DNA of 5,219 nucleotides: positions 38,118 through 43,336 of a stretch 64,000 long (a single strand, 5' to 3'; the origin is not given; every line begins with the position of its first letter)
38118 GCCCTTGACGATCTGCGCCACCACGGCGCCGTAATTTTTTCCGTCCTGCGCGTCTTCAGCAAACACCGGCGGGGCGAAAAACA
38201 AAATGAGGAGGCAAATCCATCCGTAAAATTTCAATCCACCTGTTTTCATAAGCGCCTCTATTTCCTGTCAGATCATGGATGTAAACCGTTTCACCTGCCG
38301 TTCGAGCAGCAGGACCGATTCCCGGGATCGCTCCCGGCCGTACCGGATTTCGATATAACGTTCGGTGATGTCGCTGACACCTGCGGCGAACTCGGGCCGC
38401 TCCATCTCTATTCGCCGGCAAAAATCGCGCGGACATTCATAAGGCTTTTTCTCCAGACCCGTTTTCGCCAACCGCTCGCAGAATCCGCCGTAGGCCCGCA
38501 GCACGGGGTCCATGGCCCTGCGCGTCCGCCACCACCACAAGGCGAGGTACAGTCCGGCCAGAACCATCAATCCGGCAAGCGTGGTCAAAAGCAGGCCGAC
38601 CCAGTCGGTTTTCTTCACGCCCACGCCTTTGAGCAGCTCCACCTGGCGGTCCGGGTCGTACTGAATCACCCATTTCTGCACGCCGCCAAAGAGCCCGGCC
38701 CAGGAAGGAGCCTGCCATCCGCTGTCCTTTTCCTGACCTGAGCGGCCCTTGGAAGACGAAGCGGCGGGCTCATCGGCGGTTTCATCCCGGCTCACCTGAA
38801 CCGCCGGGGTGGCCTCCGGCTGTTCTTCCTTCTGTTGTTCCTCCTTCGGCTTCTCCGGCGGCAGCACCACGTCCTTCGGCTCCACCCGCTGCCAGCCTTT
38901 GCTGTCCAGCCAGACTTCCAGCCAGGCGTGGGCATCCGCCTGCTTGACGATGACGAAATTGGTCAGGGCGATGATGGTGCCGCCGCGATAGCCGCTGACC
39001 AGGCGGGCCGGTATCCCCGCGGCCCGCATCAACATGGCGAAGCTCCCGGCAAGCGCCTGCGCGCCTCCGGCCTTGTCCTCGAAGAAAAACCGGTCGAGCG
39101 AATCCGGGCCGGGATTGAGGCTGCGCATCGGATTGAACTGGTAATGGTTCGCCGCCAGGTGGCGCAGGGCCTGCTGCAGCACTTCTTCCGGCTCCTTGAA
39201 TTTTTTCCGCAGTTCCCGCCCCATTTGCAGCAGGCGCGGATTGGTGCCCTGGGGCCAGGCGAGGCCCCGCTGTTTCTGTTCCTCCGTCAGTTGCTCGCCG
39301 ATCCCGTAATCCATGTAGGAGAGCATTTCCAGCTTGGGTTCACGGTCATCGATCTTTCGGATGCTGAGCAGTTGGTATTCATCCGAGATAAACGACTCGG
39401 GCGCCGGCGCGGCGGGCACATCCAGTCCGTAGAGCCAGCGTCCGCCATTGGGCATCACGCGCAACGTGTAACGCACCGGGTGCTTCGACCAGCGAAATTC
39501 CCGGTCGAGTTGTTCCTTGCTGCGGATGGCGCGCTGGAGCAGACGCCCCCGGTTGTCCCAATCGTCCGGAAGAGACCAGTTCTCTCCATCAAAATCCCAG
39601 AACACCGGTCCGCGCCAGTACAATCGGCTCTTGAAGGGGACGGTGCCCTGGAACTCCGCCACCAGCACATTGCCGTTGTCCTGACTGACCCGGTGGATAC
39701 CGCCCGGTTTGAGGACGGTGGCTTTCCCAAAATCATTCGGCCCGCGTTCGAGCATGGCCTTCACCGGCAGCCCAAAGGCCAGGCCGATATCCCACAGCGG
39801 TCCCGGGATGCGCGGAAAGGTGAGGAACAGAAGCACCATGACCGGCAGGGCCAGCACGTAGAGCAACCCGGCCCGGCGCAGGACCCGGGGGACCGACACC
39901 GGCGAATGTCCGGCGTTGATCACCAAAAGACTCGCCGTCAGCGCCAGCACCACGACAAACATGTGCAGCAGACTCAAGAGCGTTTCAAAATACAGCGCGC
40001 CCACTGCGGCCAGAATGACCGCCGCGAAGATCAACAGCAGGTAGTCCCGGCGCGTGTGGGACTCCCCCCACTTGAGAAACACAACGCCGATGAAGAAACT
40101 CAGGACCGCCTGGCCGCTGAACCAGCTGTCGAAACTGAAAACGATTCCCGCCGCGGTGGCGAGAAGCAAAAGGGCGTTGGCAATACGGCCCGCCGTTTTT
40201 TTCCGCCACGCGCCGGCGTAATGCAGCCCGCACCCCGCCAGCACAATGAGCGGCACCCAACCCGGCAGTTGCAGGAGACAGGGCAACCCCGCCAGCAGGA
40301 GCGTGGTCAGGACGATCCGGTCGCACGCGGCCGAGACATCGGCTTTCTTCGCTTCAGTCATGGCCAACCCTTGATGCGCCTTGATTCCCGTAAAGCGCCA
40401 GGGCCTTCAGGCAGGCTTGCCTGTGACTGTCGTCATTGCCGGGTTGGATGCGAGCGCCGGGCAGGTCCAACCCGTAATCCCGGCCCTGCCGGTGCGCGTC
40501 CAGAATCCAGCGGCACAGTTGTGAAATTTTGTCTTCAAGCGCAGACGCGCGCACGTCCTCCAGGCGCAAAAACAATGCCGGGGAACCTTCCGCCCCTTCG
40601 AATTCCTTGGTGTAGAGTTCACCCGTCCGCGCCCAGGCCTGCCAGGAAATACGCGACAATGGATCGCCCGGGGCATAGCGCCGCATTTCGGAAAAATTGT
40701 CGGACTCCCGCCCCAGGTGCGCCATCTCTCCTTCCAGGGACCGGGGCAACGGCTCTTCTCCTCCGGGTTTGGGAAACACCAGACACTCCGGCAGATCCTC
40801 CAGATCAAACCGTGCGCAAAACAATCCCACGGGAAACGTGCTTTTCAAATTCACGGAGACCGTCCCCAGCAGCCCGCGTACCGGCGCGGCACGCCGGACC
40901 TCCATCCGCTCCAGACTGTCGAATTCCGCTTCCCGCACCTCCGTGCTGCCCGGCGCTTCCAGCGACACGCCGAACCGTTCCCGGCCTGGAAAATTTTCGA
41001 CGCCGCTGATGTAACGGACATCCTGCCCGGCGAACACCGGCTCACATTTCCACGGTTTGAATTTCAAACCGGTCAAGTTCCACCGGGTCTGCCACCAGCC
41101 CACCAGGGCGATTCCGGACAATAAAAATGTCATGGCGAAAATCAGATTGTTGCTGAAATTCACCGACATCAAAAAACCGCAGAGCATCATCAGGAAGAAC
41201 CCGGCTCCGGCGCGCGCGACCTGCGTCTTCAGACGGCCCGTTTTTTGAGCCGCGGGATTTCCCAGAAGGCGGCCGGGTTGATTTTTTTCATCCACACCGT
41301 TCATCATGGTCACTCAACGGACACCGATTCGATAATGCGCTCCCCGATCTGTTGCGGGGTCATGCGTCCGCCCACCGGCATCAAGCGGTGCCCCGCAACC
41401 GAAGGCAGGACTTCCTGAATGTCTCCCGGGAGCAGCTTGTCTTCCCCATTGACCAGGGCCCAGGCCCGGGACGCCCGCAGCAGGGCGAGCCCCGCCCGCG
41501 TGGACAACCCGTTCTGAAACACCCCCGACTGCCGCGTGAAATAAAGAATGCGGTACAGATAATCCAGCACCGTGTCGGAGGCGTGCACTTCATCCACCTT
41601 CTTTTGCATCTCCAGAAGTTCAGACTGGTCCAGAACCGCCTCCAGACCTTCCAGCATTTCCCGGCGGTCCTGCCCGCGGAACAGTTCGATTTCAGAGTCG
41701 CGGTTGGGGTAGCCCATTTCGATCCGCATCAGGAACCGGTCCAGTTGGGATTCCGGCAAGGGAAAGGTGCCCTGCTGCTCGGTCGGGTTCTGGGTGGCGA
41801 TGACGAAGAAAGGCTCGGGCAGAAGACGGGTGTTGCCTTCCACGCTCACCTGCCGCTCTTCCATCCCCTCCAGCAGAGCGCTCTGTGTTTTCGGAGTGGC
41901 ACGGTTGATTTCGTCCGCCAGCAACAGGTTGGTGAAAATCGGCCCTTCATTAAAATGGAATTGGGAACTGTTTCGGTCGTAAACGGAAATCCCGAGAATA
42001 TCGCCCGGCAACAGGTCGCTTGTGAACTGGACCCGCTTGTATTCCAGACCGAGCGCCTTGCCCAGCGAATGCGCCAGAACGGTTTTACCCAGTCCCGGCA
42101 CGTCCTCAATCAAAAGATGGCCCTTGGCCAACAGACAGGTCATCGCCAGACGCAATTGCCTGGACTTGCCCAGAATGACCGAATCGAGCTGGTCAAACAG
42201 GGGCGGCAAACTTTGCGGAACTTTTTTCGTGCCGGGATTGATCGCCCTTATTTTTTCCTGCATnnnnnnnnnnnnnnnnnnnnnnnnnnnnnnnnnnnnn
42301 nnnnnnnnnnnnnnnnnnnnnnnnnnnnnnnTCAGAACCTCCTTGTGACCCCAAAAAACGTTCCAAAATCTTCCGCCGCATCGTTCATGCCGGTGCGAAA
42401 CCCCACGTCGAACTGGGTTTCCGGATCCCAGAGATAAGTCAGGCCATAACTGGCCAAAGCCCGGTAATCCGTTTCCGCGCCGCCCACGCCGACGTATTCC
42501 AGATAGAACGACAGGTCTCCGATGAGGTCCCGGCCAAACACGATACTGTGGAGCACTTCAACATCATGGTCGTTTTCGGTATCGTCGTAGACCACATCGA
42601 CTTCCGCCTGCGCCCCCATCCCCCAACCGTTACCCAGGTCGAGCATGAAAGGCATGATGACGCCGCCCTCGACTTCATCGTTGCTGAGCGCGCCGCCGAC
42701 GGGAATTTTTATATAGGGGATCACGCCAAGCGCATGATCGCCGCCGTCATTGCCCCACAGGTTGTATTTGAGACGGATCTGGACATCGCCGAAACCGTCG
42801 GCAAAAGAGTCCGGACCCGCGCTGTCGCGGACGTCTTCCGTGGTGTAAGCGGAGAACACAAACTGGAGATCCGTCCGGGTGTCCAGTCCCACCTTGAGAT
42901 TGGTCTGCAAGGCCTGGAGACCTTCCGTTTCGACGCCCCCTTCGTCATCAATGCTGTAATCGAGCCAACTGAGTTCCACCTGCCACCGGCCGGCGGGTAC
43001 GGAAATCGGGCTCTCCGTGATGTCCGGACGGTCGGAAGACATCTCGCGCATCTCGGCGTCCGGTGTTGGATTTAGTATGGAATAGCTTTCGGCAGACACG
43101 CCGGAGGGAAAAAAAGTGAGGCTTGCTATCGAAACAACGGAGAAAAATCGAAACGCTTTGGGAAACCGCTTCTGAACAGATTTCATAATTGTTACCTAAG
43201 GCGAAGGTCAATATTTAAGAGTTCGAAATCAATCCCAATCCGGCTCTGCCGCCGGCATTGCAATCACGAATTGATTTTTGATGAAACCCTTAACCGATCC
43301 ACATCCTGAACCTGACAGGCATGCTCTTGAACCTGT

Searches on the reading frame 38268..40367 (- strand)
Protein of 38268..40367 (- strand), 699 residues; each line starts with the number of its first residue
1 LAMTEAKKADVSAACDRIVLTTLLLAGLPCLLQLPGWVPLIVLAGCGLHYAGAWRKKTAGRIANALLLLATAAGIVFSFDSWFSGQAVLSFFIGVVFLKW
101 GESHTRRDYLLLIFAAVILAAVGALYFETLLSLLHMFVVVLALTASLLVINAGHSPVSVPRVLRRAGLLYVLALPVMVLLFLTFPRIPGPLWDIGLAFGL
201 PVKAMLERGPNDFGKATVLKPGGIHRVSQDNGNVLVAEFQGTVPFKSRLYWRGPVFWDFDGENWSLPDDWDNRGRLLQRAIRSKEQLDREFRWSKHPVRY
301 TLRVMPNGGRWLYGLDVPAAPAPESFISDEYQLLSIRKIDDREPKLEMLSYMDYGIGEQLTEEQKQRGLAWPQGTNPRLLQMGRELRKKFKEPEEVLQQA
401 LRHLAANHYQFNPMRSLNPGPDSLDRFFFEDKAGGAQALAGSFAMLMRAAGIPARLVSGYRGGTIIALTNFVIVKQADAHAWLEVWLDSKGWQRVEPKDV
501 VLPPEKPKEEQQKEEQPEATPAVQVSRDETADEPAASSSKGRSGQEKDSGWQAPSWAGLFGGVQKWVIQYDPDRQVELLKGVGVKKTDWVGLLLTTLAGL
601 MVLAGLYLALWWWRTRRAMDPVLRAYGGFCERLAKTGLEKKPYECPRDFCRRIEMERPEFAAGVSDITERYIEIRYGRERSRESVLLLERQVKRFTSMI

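Call 7: search_protein_families(library=pfam, proteins=[window:38268-40367:-], max_evalue=0.01)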
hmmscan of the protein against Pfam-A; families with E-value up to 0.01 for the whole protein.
window:38268-40367:- (699 aa): 3 families
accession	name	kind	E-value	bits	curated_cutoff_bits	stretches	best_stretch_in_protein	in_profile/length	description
PF11992.13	TgpA_N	-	3.4e-50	171.3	30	1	20-339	3-316/333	TgpA N-terminal domain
PF01841.26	Transglut_core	-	9.6e-20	71.3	23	1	391-497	12-108/108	Transglutaminase-like superfamily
PF13559.11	DUF4129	-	2e-09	37.8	24.8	1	625-683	1-59/69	Domain of unknown function (DUF4129)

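Call 76: search_protein_families(library=ncbifam, proteins=[window:38268-40367:-], max_evalue=0.001)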
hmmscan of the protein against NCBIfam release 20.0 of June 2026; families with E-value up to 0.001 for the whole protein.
window:38268-40367:- (699 aa): 0 families

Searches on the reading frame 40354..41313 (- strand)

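Call 7: search_protein_families(library=pfam, proteins=[window:40354-41313:-], max_evalue=0.01)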
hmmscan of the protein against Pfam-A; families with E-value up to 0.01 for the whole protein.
window:40354-41313:- (319 aa): 1 family
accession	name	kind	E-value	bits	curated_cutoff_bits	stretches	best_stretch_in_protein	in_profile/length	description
PF01882.25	DUF58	-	1.8e-05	24.5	23.4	1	209-240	1-32/216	Protein of unknown function DUF58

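Call 76: search_protein_families(library=ncbifam, proteins=[window:40354-41313:-], max_evalue=0.001)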
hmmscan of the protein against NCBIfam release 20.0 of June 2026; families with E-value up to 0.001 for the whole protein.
window:40354-41313:- (319 aa): 0 families

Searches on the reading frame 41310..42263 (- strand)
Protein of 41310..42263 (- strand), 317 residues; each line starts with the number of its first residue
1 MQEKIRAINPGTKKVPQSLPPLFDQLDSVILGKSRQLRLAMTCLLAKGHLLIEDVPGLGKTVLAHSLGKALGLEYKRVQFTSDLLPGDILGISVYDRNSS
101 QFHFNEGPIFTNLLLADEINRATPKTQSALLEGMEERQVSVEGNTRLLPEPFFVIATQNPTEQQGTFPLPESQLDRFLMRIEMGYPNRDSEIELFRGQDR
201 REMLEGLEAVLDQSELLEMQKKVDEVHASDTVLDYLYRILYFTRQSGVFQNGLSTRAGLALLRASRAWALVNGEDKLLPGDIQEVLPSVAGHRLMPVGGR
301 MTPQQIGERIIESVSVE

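Call 7: search_protein_families(library=pfam, proteins=[window:41310-42263:-], max_evalue=0.01)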
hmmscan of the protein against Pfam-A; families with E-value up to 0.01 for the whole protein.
window:41310-42263:- (317 aa): 7 families
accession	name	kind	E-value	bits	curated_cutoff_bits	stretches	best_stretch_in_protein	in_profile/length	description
PF07726.17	AAA_3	-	8.4e-63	210.5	27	1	49-179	1-131/131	ATPase family associated with various cellular activities (AAA)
PF17863.7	AAA_lid_2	-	7.6e-15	54.9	22.7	1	243-295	3-55/74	AAA lid domain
PF07728.20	AAA_5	-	2.5e-11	44.2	22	1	55-177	7-139/139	AAA domain (dynein-related subfamily)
PF20030.5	bpMoxR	-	5.8e-05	22.7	27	1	23-194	7-177/205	MoxR domain in the MoxR-vWA-beta-propeller ternary systems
PF00004.35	AAA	-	0.00018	22.4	21.2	1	55-183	6-129/131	ATPase family associated with various cellular activities (AAA)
PF05496.18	RuvB_N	-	0.00047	20.4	27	1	47-140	33-114/159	Holliday junction DNA helicase RuvB P-loop domain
PF00158.32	Sigma54_activat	-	0.0083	16.3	20.2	0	113-159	96-142/168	Sigma-54 interaction domain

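Call 76: search_protein_families(library=ncbifam, proteins=[window:41310-42263:-], max_evalue=0.001)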
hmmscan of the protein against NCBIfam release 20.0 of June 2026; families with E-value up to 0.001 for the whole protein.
window:41310-42263:- (317 aa): 4 families
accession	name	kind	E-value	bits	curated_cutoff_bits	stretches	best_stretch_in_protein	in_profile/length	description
TIGR02031.1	BchD-ChlD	equivalog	1.3e-08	34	499.55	1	112-295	93-272/608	magnesium chelatase ATPase subunit D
NF047784.1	MadB_ATPase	equivalog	2.1e-05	23.9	475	0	113-195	141-218/298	MadB family AAA-type ATPase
TIGR02640.1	gas_vesic_GvpN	equivalog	2.7e-05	23.8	266.8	1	114-197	109-196/262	gas vesicle protein GvpN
TIGR02442.1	Cob-chelat-sub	hypoth_equivalog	0.0002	20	779.45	1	113-294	130-310/641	putative cobaltochelatase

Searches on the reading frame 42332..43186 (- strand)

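Call 7: search_protein_families(library=pfam, proteins=[window:42332-43186:-], max_evalue=0.01)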
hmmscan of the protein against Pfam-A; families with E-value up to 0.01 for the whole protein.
window:42332-43186:- (284 aa): 1 family
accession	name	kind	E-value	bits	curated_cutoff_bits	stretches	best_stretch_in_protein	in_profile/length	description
PF13557.12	Phenol_MetA_deg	-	8.6e-18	65.7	22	1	51-284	1-242/242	Putative MetA-pathway of phenol degradation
